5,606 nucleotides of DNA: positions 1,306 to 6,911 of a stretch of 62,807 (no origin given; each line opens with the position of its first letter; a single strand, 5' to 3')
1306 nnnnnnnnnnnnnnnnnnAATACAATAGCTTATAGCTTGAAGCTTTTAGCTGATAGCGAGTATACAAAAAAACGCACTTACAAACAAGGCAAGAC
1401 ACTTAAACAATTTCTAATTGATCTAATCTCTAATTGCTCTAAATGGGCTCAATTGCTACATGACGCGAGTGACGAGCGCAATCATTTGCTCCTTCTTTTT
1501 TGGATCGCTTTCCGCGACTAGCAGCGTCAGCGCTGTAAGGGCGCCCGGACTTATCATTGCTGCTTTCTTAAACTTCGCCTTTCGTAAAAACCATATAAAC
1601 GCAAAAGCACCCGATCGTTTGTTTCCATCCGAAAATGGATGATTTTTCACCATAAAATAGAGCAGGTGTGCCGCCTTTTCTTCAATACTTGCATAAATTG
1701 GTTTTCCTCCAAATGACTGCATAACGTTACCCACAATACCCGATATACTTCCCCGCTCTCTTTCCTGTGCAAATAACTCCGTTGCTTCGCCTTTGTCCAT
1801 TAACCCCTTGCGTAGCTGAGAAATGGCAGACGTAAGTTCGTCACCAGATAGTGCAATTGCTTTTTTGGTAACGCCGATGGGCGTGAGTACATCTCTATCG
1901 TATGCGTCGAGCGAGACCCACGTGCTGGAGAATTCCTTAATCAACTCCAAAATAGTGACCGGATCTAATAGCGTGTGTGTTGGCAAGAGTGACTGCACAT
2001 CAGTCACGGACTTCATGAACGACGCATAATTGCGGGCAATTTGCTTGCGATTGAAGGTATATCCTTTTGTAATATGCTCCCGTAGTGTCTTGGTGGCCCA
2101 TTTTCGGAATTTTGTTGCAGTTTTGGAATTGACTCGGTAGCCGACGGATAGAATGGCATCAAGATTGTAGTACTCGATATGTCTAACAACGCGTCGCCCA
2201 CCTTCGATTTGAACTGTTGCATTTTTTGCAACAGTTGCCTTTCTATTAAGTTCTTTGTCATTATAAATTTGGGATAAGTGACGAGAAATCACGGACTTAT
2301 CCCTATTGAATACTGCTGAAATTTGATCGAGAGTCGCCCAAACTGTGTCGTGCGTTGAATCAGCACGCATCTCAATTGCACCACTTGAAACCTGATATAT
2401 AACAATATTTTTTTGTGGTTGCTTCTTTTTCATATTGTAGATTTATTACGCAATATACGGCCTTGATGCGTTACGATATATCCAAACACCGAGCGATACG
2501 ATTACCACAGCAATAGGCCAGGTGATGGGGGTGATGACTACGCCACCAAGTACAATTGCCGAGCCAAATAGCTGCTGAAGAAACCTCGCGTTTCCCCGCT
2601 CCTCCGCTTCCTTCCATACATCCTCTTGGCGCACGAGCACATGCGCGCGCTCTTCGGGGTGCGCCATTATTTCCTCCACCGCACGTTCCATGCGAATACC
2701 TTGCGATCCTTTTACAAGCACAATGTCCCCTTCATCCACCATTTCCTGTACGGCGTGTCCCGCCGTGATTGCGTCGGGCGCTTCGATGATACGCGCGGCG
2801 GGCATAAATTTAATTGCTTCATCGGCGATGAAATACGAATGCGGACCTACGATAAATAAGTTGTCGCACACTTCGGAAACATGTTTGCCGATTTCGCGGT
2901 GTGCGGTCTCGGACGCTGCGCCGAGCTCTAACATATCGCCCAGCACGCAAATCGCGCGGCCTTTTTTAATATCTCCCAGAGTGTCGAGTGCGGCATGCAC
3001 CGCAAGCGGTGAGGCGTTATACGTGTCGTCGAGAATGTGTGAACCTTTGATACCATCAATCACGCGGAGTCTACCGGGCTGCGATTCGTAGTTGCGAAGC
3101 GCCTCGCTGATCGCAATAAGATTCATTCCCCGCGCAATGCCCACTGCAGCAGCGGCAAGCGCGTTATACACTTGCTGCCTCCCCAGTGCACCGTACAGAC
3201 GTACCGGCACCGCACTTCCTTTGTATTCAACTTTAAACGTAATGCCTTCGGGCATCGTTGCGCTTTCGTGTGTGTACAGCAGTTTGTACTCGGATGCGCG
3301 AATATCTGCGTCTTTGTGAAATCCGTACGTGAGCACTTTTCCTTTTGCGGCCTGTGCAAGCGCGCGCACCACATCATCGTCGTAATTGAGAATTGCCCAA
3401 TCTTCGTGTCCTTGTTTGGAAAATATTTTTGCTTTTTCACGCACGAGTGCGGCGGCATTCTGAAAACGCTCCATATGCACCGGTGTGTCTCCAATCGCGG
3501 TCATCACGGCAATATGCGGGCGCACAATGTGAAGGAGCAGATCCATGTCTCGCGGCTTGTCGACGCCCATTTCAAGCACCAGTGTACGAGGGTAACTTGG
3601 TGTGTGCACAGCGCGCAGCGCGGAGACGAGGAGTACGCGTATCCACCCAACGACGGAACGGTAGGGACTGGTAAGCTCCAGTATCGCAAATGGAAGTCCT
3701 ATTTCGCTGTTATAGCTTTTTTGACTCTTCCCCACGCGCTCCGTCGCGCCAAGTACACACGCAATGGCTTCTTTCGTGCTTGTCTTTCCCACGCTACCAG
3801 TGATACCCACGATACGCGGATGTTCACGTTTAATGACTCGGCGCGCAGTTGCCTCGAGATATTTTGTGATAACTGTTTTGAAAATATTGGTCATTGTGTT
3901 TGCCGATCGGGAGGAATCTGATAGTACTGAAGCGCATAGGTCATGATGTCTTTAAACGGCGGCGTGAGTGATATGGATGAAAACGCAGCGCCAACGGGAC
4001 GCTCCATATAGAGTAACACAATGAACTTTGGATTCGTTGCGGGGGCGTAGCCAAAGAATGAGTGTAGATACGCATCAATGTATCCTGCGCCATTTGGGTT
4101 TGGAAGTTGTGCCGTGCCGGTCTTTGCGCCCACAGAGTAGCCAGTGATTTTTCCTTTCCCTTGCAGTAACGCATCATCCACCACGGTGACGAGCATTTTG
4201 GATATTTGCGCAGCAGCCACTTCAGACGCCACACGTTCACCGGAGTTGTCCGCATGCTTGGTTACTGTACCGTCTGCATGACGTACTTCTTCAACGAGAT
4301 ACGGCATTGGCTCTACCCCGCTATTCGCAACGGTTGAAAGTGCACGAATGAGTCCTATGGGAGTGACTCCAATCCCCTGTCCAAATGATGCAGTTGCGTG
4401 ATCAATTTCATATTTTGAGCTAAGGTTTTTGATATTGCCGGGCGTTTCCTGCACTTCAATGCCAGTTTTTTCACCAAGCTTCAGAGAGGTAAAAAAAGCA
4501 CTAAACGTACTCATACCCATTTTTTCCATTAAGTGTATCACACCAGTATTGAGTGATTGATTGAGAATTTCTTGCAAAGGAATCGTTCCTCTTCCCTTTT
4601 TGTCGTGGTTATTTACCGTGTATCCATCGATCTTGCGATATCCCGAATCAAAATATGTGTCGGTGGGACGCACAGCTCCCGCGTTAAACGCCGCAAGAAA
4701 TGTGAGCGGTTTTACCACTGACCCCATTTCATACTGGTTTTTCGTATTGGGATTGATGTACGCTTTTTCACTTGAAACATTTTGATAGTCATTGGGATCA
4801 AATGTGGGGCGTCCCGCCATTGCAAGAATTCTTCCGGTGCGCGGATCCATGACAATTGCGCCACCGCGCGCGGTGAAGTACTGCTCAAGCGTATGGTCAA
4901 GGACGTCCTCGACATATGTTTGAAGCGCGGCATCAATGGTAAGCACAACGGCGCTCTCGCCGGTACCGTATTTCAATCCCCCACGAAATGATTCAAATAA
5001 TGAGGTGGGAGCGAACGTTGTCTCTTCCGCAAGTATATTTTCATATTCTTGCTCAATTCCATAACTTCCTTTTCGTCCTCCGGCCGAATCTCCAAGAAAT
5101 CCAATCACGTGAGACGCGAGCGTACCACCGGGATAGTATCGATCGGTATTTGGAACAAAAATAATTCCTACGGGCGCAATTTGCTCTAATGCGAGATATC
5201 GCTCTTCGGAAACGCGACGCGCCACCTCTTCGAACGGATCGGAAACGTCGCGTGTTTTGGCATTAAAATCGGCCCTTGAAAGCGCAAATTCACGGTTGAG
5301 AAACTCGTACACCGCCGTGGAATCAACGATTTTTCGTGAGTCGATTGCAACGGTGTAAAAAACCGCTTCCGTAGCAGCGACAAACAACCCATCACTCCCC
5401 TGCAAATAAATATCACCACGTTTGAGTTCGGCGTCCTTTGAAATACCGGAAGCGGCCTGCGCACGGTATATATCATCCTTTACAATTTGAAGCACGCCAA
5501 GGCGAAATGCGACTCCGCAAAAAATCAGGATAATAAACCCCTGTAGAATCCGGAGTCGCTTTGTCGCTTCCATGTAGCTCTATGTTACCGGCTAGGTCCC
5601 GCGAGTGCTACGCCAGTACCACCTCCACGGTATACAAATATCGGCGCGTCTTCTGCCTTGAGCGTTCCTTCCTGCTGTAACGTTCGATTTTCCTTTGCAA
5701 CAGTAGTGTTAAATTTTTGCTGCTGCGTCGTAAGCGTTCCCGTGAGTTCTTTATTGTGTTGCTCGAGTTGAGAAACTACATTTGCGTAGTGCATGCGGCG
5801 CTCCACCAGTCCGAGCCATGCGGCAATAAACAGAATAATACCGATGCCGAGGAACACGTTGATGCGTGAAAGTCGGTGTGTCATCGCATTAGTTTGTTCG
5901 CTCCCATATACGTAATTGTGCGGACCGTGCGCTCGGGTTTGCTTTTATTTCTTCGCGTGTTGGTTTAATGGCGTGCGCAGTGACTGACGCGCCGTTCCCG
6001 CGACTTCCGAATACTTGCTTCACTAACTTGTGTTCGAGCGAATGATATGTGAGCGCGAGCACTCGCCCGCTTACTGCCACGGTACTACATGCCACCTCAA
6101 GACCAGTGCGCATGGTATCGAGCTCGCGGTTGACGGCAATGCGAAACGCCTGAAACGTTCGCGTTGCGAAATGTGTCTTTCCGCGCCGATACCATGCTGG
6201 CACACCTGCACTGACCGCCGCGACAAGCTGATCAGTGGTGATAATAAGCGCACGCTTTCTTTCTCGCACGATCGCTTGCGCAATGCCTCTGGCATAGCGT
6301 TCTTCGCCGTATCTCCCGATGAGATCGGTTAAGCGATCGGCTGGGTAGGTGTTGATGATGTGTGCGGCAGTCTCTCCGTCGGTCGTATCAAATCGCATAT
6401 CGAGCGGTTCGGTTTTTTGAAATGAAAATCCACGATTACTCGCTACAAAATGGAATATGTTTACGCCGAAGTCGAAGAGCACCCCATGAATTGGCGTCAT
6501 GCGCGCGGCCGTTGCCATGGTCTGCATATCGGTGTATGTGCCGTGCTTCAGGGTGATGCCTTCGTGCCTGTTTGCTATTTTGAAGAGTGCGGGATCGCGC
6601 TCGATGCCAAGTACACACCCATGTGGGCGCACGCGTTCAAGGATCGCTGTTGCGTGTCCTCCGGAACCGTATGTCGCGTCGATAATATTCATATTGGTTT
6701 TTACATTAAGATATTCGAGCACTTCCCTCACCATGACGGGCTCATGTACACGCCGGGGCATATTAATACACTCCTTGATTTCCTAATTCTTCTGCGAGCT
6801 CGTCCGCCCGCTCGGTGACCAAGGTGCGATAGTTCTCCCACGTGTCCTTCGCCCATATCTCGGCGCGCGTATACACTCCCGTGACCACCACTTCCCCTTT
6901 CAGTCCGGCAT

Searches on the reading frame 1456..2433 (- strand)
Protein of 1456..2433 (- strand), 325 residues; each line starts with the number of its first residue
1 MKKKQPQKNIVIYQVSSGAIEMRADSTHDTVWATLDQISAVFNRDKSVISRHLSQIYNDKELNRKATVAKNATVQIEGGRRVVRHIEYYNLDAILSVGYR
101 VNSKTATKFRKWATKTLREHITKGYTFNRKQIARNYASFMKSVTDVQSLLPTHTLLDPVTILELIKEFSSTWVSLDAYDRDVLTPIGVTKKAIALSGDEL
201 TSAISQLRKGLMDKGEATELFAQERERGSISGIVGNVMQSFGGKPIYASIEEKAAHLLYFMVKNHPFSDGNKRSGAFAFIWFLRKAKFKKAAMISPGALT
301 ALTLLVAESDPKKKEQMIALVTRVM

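Call 57: search_protein_families(library=pfam, proteins=[window:1456-2433:-], max_evalue=0.0001)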
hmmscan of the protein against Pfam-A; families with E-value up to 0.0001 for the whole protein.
window:1456-2433:- (325 aa): 2 families
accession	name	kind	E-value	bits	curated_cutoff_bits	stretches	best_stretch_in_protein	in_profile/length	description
PF13310.11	Virulence_RhuM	-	1.3e-22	80.8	33.7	1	66-134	1-69/252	Virulence protein RhuM family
PF02661.23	Fic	-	3.9e-11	44.1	24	1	247-283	52-93/93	Fic/DOC family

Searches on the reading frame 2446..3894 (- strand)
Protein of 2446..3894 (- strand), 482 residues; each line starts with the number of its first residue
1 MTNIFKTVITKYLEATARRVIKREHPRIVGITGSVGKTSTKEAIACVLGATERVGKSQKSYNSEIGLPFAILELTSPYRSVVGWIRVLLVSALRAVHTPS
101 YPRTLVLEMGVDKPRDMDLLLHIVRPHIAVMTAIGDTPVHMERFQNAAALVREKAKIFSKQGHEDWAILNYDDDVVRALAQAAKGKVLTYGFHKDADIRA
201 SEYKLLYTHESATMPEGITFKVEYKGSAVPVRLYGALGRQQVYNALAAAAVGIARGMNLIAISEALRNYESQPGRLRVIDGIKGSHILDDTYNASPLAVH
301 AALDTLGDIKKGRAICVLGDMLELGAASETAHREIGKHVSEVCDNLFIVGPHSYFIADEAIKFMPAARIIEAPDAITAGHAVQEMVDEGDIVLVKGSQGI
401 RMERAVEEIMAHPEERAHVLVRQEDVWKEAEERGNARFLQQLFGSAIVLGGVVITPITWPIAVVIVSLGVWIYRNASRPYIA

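Call 57: search_protein_families(library=pfam, proteins=[window:2446-3894:-], max_evalue=0.0001)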
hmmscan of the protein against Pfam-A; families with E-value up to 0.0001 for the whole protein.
window:2446-3894:- (482 aa): 2 families
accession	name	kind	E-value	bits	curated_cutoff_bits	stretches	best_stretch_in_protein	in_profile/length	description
PF08245.18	Mur_ligase_M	-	1.1e-28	101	24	1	31-251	1-199/200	Mur ligase middle domain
PF02875.26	Mur_ligase_C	-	1.7e-22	81.1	28.4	1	274-397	1-126/127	Mur ligase, glutamate ligase domain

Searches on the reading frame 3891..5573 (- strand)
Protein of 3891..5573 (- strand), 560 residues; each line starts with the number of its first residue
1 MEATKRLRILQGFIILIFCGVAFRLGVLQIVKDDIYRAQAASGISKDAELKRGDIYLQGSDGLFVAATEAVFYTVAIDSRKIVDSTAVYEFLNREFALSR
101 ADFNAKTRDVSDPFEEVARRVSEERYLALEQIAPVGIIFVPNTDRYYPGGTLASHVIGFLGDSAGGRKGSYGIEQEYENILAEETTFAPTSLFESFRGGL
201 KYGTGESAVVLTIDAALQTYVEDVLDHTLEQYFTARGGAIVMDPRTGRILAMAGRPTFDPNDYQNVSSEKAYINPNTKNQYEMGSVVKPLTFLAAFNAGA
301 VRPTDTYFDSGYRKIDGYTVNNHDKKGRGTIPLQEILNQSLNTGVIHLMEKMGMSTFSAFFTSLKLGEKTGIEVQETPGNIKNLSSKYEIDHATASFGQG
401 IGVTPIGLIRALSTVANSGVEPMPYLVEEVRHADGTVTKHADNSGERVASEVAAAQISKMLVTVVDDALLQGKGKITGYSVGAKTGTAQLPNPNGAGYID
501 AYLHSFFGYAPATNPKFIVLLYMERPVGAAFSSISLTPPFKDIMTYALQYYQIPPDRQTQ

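Call 57: search_protein_families(library=pfam, proteins=[window:3891-5573:-], max_evalue=0.0001)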
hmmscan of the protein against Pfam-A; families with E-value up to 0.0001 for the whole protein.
window:3891-5573:- (560 aa): 2 families
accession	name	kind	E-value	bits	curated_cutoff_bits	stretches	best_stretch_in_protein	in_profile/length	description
PF00905.27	Transpeptidase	-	5.9e-67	226.4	22.1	1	237-544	1-298/299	Penicillin binding protein transpeptidase domain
PF03717.20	PBP_dimer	-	1.7e-07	32.3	24.4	1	51-181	5-158/180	Penicillin-binding Protein dimerisation domain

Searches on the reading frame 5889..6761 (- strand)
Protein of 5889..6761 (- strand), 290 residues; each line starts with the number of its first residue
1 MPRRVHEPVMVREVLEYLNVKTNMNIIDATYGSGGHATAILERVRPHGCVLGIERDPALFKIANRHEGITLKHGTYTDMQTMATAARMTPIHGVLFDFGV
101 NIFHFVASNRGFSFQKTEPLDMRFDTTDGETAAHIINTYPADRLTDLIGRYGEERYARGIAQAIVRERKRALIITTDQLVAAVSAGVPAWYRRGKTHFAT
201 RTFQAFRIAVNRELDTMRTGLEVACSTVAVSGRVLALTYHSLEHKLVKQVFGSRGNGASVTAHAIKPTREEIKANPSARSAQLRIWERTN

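Call 57: search_protein_families(library=pfam, proteins=[window:5889-6761:-], max_evalue=0.0001)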
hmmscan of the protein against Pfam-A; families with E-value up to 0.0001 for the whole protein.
window:5889-6761:- (290 aa): 2 families
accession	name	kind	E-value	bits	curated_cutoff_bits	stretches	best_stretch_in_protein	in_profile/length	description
PF01795.25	Methyltransf_5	-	2.6e-81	273.9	27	1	5-288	3-308/309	MraW methylase family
PF01135.25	PCMT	-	2e-06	28.2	20.3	1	6-65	57-116/210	Protein-L-isoaspartate(D-aspartate) O-methyltransferase (PCMT)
